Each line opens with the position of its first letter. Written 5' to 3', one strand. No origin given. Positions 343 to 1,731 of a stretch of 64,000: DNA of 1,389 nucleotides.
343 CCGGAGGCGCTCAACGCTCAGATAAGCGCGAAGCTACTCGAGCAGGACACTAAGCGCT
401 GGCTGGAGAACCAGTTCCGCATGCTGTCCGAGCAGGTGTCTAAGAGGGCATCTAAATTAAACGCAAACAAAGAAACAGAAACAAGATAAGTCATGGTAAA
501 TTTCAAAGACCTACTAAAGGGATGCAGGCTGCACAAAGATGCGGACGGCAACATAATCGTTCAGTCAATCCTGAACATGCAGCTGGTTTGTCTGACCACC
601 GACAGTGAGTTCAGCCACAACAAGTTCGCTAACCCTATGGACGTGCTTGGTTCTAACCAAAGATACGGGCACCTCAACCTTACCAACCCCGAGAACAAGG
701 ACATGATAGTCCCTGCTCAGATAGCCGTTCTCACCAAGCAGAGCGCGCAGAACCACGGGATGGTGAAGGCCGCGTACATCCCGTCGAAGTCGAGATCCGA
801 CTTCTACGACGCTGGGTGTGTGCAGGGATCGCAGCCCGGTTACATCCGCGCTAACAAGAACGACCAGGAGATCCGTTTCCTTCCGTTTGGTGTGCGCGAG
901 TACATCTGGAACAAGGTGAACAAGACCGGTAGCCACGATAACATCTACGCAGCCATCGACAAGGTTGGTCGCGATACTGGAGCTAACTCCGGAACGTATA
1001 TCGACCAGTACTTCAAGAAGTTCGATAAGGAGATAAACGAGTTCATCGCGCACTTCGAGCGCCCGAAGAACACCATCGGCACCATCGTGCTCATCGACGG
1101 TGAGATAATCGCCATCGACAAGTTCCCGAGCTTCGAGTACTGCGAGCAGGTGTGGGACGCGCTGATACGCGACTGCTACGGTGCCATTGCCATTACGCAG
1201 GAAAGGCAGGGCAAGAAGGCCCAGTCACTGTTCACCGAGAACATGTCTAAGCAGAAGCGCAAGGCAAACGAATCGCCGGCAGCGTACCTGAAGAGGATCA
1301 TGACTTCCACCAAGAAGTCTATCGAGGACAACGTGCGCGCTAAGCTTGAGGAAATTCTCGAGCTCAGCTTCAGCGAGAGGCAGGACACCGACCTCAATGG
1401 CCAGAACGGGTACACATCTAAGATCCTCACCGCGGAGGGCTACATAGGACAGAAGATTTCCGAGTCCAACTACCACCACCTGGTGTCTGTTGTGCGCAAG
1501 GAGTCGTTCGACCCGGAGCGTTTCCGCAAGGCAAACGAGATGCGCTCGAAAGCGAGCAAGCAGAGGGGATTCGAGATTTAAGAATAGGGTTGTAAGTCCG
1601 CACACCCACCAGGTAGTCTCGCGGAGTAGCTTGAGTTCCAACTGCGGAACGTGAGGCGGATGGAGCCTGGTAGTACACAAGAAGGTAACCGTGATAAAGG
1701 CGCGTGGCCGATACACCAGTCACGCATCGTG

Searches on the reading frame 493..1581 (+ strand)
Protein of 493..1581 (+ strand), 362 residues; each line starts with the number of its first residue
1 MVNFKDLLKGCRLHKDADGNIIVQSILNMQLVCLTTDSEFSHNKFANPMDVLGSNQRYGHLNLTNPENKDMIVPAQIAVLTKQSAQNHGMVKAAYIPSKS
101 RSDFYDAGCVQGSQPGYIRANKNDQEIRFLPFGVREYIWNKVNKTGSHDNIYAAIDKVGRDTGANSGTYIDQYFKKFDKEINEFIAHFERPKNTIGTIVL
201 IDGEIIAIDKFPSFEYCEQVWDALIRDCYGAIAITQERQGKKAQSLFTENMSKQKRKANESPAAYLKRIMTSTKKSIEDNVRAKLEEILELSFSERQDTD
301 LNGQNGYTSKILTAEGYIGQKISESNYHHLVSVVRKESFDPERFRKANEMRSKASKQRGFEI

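Call 55: search_protein_families(library=pfam, proteins=[window:493-1581:+], max_evalue=0.001)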
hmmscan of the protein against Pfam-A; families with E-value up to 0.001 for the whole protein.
window:493-1581:+ (362 aa): 1 family
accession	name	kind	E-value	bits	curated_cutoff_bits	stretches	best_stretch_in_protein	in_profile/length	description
PF20208.3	ARPP-1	-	1.3e-14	54.7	27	1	58-263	51-268/297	ARG and Rhodanese-Phosphatase-superfamily-associated Protein domain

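Call 57: find_encoding_contigs(protein=window:493-1581:+, flank=10000, max_places=5)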
Protein window:493-1581:+ (362 aa): 3 contigs read that carry it; 1 place shown.
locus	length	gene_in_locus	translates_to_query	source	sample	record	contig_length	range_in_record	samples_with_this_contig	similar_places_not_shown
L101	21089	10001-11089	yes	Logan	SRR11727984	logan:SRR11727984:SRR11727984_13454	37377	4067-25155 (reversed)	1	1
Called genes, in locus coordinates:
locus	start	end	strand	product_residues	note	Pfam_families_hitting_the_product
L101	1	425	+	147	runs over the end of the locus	-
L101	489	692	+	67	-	-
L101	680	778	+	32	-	-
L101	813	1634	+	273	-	-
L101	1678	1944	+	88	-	-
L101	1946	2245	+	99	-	-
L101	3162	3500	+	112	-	-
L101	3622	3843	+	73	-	-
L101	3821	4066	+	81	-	-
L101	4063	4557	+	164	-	PF00293:NUDIX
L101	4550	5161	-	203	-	-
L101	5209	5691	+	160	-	-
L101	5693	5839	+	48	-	-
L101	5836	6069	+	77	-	-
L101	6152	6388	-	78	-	-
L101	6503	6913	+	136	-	-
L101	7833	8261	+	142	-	-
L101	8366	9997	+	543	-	-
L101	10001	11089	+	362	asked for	PF20208:ARPP-1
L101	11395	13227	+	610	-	-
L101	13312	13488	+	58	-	-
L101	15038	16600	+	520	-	PF00749:tRNA-synt_1c, PF19269:Anticodon_2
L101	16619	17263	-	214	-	PF04542:Sigma70_r2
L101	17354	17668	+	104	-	PF00085:Thioredoxin, PF08534:Redoxin (faint), PF13098:Thioredoxin_2, PF13905:Thioredoxin_8 (faint)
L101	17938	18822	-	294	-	-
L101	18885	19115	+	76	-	-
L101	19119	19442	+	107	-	-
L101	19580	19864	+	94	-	-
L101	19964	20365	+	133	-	PF02151:UVR (weak)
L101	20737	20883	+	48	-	-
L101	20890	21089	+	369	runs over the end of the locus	-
